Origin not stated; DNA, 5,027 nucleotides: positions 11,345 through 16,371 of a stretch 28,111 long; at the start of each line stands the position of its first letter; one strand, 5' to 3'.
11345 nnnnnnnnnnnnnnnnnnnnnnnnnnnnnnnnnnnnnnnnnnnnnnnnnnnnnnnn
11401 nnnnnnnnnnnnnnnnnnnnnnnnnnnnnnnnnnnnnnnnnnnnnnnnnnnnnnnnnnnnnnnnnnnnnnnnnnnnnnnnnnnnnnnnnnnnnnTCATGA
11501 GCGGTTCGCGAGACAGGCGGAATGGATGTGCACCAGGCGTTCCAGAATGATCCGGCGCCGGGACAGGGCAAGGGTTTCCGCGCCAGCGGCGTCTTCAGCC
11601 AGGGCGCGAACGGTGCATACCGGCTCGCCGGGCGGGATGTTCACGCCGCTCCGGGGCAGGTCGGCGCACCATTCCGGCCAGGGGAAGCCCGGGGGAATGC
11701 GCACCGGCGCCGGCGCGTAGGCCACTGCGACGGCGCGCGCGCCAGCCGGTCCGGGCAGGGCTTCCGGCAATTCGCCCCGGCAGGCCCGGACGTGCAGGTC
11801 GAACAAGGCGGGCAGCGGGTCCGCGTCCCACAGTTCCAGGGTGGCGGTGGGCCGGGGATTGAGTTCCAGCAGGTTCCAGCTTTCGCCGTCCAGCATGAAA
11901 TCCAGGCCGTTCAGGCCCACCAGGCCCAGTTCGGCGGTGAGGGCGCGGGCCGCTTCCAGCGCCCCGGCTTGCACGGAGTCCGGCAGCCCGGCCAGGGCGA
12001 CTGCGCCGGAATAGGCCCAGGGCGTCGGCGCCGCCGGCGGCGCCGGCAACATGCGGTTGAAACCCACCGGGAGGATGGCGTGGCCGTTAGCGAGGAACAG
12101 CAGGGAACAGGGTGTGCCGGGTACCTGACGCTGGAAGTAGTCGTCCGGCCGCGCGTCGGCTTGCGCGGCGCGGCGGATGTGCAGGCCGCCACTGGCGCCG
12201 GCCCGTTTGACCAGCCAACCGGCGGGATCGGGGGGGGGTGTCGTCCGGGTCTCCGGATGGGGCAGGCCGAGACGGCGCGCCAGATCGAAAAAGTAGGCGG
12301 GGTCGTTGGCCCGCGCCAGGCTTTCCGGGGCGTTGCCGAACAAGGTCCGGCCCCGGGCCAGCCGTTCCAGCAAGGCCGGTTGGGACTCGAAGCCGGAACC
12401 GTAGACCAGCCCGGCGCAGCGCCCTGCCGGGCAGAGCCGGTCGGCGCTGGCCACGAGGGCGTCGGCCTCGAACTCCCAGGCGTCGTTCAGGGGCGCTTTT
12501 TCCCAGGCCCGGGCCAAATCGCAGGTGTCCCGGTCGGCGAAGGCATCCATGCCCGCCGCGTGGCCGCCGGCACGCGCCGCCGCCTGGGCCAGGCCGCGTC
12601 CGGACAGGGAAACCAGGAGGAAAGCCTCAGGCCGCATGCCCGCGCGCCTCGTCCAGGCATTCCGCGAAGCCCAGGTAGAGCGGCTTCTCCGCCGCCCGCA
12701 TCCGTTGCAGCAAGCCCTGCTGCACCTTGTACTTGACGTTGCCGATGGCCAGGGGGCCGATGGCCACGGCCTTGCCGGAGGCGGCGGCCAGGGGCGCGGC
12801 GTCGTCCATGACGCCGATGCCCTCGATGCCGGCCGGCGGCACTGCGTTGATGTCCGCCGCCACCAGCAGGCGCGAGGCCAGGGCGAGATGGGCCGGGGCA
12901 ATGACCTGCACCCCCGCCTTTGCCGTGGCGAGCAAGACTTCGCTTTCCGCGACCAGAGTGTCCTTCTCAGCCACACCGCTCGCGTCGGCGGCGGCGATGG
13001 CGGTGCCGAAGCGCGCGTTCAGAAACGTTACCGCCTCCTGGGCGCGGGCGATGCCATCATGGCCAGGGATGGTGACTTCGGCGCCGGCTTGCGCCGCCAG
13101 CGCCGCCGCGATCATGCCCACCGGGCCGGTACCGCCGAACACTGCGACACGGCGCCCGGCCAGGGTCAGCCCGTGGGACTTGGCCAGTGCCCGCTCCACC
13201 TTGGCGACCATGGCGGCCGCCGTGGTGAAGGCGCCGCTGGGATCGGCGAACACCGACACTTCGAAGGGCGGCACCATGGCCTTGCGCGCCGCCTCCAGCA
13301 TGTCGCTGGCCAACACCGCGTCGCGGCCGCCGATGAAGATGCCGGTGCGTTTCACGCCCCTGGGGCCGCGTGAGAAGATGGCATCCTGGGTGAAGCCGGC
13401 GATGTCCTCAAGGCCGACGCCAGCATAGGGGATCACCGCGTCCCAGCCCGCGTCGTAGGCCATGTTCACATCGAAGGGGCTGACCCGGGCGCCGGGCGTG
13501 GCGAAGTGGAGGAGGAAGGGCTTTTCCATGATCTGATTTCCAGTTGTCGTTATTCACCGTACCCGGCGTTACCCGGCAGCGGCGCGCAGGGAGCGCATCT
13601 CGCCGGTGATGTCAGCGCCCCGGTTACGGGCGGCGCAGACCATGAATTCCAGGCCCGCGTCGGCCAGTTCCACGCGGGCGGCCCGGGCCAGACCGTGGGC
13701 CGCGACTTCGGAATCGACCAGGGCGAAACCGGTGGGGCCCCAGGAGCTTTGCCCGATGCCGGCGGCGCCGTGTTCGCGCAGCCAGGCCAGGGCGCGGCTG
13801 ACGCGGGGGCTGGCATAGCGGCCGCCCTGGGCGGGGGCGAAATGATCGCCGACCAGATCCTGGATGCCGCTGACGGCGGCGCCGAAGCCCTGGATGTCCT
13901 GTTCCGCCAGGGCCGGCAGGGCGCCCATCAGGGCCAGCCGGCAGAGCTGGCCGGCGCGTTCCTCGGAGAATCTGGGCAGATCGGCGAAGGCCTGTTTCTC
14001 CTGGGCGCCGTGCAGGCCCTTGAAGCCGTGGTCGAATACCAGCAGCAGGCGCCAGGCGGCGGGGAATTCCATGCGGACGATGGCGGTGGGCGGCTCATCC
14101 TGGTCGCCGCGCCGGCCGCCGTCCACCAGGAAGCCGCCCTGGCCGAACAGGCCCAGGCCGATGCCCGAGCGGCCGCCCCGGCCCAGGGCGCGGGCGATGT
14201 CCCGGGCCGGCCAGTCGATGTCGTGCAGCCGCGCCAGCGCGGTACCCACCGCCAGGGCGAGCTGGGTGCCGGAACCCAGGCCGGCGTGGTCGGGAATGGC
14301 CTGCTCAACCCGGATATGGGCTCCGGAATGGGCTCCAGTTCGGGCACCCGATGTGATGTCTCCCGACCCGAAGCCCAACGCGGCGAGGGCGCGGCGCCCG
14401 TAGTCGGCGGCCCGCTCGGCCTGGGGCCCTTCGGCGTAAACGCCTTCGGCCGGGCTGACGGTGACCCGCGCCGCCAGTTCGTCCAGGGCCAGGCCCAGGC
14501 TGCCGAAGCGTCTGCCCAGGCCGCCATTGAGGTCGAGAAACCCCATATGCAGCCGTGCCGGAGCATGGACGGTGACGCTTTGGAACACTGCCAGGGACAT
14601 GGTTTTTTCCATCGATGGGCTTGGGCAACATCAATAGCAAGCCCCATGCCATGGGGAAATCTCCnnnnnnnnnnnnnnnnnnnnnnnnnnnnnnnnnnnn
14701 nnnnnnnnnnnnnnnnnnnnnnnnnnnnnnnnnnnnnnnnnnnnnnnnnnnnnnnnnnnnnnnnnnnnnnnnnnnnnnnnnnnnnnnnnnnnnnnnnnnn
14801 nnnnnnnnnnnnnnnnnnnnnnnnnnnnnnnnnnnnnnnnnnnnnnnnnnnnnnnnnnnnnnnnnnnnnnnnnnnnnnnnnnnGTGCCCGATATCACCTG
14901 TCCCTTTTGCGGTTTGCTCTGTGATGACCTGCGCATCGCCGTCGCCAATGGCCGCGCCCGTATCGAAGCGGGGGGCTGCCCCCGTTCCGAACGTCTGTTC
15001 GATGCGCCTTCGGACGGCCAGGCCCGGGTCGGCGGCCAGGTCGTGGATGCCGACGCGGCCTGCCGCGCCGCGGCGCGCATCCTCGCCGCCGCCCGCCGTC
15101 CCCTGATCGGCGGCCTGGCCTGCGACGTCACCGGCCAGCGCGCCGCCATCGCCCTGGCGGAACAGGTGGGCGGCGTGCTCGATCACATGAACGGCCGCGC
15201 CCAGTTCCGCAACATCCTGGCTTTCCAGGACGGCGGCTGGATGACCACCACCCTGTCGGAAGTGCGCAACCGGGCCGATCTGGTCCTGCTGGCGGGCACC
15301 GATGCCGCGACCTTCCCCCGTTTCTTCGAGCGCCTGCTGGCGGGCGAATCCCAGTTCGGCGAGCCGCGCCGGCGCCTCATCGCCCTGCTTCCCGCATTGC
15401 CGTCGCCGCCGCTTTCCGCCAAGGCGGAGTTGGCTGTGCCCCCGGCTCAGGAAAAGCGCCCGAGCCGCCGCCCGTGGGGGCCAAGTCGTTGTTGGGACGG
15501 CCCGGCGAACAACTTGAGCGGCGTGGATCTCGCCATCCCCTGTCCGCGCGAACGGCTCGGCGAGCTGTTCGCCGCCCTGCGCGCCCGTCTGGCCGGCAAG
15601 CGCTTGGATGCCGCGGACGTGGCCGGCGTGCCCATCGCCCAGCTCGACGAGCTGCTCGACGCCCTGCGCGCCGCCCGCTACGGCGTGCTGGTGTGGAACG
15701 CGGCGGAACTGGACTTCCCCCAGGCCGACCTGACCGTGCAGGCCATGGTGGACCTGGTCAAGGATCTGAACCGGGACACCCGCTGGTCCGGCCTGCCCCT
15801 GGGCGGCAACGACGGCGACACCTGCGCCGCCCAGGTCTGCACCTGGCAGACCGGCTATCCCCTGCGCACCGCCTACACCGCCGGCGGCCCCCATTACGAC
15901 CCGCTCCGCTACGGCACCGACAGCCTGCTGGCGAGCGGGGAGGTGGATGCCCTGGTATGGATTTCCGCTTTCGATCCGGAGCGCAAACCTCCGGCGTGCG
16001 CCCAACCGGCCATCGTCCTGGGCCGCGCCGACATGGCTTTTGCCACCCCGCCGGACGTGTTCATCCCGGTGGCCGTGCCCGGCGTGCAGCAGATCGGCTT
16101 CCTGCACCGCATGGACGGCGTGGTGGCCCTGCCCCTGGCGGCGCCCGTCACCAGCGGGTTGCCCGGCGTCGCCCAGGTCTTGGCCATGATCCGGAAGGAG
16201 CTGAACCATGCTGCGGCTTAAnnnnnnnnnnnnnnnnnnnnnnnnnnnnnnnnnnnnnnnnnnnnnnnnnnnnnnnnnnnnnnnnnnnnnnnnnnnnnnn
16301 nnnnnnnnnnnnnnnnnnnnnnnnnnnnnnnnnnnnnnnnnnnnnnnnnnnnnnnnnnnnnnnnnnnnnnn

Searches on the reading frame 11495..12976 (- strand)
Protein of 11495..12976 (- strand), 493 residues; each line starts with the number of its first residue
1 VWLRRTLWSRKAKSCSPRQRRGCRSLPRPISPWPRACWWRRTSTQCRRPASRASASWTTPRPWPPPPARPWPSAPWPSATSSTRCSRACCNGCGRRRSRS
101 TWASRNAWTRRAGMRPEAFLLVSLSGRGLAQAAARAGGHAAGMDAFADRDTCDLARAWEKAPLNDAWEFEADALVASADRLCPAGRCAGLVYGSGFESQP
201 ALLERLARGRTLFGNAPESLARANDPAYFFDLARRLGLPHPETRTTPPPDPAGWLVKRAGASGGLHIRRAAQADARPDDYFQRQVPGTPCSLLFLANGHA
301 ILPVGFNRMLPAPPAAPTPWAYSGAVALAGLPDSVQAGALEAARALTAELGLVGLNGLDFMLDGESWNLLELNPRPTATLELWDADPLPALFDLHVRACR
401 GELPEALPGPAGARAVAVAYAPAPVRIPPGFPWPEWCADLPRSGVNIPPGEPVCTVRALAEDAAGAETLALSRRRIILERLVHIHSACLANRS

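Call 8: search_protein_families(library=ncbifam, proteins=[window:11495-12976:-], max_evalue=0.00001)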
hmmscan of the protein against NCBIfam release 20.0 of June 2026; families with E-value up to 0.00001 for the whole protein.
window:11495-12976:- (493 aa): 0 families

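Call 10: search_protein_families(library=pfam, proteins=[window:11495-12976:-], max_evalue=0.001)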
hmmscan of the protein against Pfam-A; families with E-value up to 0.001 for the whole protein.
window:11495-12976:- (493 aa): 1 family
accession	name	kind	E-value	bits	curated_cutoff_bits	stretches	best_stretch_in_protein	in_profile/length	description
PF02655.19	ATP-grasp_3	-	1.2e-13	52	23.2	1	237-379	15-160/160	ATP-grasp domain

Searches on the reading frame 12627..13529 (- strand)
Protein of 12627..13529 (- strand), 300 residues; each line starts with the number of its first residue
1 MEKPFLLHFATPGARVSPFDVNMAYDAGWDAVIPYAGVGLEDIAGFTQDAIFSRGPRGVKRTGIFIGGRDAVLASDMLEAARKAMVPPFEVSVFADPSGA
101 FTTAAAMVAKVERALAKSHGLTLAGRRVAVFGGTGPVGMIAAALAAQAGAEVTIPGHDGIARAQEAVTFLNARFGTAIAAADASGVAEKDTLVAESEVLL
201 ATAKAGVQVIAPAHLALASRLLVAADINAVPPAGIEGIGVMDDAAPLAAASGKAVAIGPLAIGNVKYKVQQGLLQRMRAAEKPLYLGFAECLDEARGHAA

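Call 8: search_protein_families(library=ncbifam, proteins=[window:12627-13529:-], max_evalue=0.00001)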
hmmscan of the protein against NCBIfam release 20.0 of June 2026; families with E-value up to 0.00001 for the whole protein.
window:12627-13529:- (300 aa): 0 families

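Call 10: search_protein_families(library=pfam, proteins=[window:12627-13529:-], max_evalue=0.001)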
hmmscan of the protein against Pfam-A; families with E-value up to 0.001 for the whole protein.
window:12627-13529:- (300 aa): 1 family
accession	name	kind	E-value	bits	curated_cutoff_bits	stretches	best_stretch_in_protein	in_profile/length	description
PF09176.16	Mpt_N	-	6.9e-37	125.9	27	1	18-98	1-81/81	Methylene-tetrahydromethanopterin dehydrogenase, N-terminal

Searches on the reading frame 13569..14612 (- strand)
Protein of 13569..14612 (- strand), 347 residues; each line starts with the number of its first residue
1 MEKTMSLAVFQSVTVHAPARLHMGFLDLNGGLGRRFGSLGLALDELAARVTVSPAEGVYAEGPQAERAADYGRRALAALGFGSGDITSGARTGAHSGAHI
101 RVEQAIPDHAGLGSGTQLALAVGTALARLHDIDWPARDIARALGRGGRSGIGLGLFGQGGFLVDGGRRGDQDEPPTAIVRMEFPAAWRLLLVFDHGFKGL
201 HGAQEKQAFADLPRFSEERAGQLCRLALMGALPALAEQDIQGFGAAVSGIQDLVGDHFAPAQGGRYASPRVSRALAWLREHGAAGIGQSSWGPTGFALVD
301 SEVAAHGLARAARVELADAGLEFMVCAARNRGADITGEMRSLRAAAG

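Call 8: search_protein_families(library=ncbifam, proteins=[window:13569-14612:-], max_evalue=0.00001)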
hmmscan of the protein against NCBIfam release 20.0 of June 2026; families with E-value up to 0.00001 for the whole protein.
window:13569-14612:- (347 aa): 2 families
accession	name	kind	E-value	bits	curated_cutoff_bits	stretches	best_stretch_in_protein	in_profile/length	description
NF040726.1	BetaRFA-P_synth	equivalog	1.4e-54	185.4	328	1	14-335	2-327/327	beta-ribofuranosylaminobenzene 5'-phosphate synthase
TIGR00144.1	beta_RFAP_syn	subfamily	7.3e-48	163.4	113.5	1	15-335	3-323/325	beta-ribofuranosylaminobenzene 5'-phosphate synthase family protein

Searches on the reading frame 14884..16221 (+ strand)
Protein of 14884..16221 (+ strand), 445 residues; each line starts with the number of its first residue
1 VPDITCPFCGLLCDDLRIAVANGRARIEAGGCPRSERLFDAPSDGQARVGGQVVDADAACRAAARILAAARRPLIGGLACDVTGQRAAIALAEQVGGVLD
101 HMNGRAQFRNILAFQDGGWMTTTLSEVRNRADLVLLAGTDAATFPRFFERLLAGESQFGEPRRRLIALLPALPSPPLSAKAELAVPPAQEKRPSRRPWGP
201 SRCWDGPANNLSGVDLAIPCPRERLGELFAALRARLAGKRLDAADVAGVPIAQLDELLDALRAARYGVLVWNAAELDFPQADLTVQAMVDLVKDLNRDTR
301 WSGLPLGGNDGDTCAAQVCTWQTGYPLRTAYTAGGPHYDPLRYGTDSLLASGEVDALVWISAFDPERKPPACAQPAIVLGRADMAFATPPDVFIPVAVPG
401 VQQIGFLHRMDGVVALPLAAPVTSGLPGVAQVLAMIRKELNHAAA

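Call 9: search_protein_families(library=ncbifam, proteins=[window:14884-16221:+], max_evalue=0.00001)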
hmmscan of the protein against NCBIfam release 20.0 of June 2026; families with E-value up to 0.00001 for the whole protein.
window:14884-16221:+ (445 aa): 1 family
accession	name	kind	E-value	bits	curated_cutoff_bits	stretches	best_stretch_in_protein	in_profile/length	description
TIGR03129.1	one_C_dehyd_B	equivalog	9.4e-84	281.4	327.8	2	215-438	192-419/421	formylmethanofuran dehydrogenase subunit B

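Call 12: find_related_loci(query=window:14884-16221:+, collection=genome_contigs, flank=3000)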
Query window:14884-16221:+ (445 aa) in genome_contigs; peptide patterns used: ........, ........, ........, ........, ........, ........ (x = any residue, [..] = any of these).
52 stretches matched a pattern; 19 encode a relative of the query (tblastn E <= 1e-3); 19 distinct loci.
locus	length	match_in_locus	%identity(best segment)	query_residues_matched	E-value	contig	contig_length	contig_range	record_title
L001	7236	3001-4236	75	1-445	0e+0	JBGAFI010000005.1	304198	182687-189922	MAG: Thiobacillaceae bacterium isolate MAG_MBR_H125.8 MBRH125-8_opera_contig_265, whole genome shotgun sequence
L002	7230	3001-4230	69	4-445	8e-180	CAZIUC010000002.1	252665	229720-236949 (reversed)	MAG TPA_asm: uncultured Thiobacillus sp. isolate binchicken_co284_146 genome assembly, contig: NODE_75_length_252665_cov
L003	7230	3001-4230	66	4-445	5e-179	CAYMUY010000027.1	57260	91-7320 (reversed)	MAG TPA_asm: uncultured Thiobacillus sp. isolate binchicken_co284_52 genome assembly, contig: NODE_808_length_57260_cov_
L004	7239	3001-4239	63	2-445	2e-173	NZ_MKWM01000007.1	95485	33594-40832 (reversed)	MAG: Thiobacillus sp. 63-78 SCNpilot_expt_300_bf_scaffold_130, whole genome shotgun sequence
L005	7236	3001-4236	66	1-444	1e-172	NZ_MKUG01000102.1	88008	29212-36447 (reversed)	MAG: Thiobacillus sp. 65-1402 scnpilot_p_inoc_sub60_scaffold_3, whole genome shotgun sequence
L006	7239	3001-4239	61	1-445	8e-172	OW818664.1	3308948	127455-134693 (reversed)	metagenome genome assembly, chromosome: 1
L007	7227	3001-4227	66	4-445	1e-170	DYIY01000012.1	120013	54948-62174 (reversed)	MAG TPA_asm: Thiobacillus denitrificans isolate FI88_66_23 Afr_mines_FI88_96_length_120013_cov_10_587756, whole genome s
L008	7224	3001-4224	62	6-445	3e-169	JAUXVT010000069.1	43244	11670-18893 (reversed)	MAG: Thiobacillus sp. isolate C15_maxbin.023 C15_k141_461239, whole genome shotgun sequence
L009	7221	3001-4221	63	6-445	7e-169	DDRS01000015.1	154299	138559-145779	MAG TPA_asm: Thiobacillus denitrificans isolate UBA2410 UBA2410_contig_768, whole genome shotgun sequence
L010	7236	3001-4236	64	1-444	4e-167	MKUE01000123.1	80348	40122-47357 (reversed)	MAG: Thiobacillus sp. 65-1059 scnpilot_expt_750_p_scaffold_746, whole genome shotgun sequence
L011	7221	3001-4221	62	7-445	2e-162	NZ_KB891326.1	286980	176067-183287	Thiobacillus thioparus DSM 505 B058DRAFT_scaffold_2.3, whole genome shotgun sequence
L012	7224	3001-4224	60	1-445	2e-161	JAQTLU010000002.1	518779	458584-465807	MAG: Gallionellaceae bacterium isolate STA_24 NODE_12_length_518779_cov_22.276926_Sandtown_A, whole genome shotgun seque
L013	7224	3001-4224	62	6-445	6e-158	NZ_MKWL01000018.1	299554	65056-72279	MAG: Thiobacillus sp. 0-1251 scnpilot_expt_500_bf_sub50_scaffold_4, whole genome shotgun sequence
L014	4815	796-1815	67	74-445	5e-156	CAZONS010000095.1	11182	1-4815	MAG TPA_asm: uncultured Thiobacillus sp. isolate SRP093185_co1_61 genome assembly, contig: NODE_4210_length_11182_cov_21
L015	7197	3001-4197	61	6-445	4e-152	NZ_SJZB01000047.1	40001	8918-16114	Parasulfuritortus cantonensis strain LSR1 tig00000028, whole genome shotgun sequence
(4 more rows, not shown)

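Call 38: find_related_loci(query=A2, collection=genome_contigs, flank=2500)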
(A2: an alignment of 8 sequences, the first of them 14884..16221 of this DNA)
Query A2 (445 aa) in genome_contigs; peptide patterns used: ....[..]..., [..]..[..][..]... (x = any residue, [..] = any of these).
366 stretches matched a pattern; 288 encode a relative of the query (tblastn E <= 1e-3); the best 80 are kept; 80 distinct loci.
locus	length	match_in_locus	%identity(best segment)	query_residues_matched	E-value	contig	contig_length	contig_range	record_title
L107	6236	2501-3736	75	1-445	0e+0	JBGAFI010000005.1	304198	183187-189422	MAG: Thiobacillaceae bacterium isolate MAG_MBR_H125.8 MBRH125-8_opera_contig_265, whole genome shotgun sequence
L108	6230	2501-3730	69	4-445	3e-179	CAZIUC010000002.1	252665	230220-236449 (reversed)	MAG TPA_asm: uncultured Thiobacillus sp. isolate binchicken_co284_146 genome assembly, contig: NODE_75_length_252665_cov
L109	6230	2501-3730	66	4-445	1e-178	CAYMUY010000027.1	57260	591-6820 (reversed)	MAG TPA_asm: uncultured Thiobacillus sp. isolate binchicken_co284_52 genome assembly, contig: NODE_808_length_57260_cov_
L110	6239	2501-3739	63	2-445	7e-173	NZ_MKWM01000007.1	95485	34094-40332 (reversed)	MAG: Thiobacillus sp. 63-78 SCNpilot_expt_300_bf_scaffold_130, whole genome shotgun sequence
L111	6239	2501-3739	61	2-445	7e-172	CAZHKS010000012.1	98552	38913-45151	MAG TPA_asm: uncultured Thiobacillus sp. isolate binchicken_co284_118 genome assembly, contig: NODE_368_length_98552_cov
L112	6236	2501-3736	66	1-444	5e-172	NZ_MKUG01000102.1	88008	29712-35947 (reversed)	MAG: Thiobacillus sp. 65-1402 scnpilot_p_inoc_sub60_scaffold_3, whole genome shotgun sequence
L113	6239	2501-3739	61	1-445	3e-171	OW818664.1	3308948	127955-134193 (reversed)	metagenome genome assembly, chromosome: 1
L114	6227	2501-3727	66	4-445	4e-170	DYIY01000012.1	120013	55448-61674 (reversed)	MAG TPA_asm: Thiobacillus denitrificans isolate FI88_66_23 Afr_mines_FI88_96_length_120013_cov_10_587756, whole genome s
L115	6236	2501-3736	64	1-444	5e-169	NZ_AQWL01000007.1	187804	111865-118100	Thiobacillus denitrificans DSM 12475 B059DRAFT_scaffold_6.7_C, whole genome shotgun sequence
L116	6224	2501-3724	62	6-445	1e-168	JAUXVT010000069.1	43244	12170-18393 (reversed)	MAG: Thiobacillus sp. isolate C15_maxbin.023 C15_k141_461239, whole genome shotgun sequence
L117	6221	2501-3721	63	6-445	3e-168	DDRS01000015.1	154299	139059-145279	MAG TPA_asm: Thiobacillus denitrificans isolate UBA2410 UBA2410_contig_768, whole genome shotgun sequence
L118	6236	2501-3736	64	1-444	1e-166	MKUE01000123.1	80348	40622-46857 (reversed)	MAG: Thiobacillus sp. 65-1059 scnpilot_expt_750_p_scaffold_746, whole genome shotgun sequence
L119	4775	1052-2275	63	6-445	1e-165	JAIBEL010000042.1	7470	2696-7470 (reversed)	MAG: Rhizobium sp. isolate B91_maxbin.006 B91_k141_5822, whole genome shotgun sequence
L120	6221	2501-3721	62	7-445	6e-162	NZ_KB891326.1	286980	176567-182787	Thiobacillus thioparus DSM 505 B058DRAFT_scaffold_2.3, whole genome shotgun sequence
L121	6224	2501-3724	60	1-445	8e-161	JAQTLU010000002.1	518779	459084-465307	MAG: Gallionellaceae bacterium isolate STA_24 NODE_12_length_518779_cov_22.276926_Sandtown_A, whole genome shotgun seque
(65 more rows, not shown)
